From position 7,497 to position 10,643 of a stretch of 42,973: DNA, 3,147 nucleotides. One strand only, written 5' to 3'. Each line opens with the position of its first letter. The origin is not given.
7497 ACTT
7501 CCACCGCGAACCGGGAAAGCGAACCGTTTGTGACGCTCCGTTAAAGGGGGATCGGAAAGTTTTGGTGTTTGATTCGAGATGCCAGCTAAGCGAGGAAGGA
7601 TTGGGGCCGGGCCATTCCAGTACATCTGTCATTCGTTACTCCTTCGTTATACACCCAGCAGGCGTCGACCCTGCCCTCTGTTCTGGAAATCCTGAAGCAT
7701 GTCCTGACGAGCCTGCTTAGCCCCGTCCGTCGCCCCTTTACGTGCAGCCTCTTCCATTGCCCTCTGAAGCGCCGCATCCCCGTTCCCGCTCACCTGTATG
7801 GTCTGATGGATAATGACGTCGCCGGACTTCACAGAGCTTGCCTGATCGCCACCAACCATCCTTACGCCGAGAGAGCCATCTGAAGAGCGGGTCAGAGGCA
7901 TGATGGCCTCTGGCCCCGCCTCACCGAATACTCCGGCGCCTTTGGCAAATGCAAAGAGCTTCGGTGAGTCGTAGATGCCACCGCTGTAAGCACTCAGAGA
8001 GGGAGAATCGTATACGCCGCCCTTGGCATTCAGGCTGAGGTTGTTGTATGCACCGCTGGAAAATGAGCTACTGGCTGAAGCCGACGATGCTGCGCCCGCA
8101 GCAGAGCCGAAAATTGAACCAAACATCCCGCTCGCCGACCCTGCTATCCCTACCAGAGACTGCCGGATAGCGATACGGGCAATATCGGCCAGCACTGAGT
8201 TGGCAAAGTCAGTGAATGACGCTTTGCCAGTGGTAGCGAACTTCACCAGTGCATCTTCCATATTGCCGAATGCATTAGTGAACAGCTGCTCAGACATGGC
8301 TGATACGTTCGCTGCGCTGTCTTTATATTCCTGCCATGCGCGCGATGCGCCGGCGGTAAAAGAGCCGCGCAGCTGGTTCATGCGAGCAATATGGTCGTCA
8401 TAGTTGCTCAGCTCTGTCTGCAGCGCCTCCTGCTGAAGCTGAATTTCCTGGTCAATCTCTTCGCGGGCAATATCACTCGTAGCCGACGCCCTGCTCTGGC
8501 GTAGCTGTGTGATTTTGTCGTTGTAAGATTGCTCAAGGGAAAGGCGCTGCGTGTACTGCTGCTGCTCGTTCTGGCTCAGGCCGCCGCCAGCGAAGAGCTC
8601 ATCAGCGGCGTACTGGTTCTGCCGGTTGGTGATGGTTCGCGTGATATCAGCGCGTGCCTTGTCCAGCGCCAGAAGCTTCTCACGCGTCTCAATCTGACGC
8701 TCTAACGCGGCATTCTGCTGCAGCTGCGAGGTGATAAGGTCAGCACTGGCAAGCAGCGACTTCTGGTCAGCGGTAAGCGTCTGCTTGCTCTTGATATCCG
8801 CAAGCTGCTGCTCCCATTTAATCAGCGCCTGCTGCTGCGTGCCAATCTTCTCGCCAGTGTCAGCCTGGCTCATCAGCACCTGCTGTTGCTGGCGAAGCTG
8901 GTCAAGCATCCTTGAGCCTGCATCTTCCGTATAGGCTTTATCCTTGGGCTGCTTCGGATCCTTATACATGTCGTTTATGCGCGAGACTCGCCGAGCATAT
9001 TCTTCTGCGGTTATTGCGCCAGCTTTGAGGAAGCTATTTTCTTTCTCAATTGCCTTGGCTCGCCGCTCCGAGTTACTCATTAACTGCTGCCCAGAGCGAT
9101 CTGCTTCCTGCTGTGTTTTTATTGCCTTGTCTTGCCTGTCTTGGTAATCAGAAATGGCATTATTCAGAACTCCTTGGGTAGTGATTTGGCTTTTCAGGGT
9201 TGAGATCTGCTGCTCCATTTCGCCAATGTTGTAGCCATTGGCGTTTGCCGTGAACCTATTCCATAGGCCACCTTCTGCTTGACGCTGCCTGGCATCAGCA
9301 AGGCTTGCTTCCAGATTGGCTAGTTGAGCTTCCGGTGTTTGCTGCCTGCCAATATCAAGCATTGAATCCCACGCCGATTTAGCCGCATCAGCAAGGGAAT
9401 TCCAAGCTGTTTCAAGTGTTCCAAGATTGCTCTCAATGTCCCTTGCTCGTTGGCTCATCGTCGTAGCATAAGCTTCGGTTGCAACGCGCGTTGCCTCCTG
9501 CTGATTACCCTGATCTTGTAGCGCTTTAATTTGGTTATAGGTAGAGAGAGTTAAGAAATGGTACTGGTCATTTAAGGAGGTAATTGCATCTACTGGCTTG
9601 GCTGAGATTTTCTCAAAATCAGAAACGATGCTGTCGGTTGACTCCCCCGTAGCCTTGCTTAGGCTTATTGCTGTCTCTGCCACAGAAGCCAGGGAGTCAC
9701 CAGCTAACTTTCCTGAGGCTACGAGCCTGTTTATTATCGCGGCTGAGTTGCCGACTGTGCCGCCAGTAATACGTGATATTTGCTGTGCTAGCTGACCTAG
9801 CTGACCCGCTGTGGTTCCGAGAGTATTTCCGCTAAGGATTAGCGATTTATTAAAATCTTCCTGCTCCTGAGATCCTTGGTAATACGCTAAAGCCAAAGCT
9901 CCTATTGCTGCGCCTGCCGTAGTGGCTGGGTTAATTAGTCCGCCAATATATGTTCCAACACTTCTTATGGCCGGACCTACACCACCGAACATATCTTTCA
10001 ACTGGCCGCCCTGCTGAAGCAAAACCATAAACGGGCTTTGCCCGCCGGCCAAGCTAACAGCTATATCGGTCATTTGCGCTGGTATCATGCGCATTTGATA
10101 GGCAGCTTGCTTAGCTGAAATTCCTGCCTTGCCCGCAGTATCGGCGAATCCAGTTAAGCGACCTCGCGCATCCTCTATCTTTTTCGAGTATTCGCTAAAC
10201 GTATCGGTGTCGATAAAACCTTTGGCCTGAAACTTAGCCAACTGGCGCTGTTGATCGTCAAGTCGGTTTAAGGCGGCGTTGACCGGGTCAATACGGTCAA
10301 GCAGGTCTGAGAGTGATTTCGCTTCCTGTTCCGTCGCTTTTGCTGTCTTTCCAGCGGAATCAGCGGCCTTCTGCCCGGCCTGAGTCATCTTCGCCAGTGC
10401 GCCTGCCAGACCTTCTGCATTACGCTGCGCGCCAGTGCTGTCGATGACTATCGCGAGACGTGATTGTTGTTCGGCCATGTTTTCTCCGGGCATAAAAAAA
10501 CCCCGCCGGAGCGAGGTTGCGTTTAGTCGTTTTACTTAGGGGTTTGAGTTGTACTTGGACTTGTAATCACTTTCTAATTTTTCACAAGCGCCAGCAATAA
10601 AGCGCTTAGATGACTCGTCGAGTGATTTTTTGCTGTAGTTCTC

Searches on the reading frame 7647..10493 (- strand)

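Call 67: search_protein_families(library=pfam, proteins=[window:7647-10493:-], max_evalue=0.0001)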
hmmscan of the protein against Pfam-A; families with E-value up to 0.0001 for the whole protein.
window:7647-10493:- (948 aa): 3 families
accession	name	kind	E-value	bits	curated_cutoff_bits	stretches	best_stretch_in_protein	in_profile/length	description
PF06791.18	TMP_2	-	2.1e-76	256.7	30.2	1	120-323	3-208/208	Prophage tail length tape measure protein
PF09718.15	Tape_meas_lam_C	-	5.3e-28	97.3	23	1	710-784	1-75/76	Lambda phage tail tape-measure protein (Tape_meas_lam_C)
PF24622.1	TMP_4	-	5.1e-27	94.3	27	1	523-598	1-77/77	Tape measure protein domain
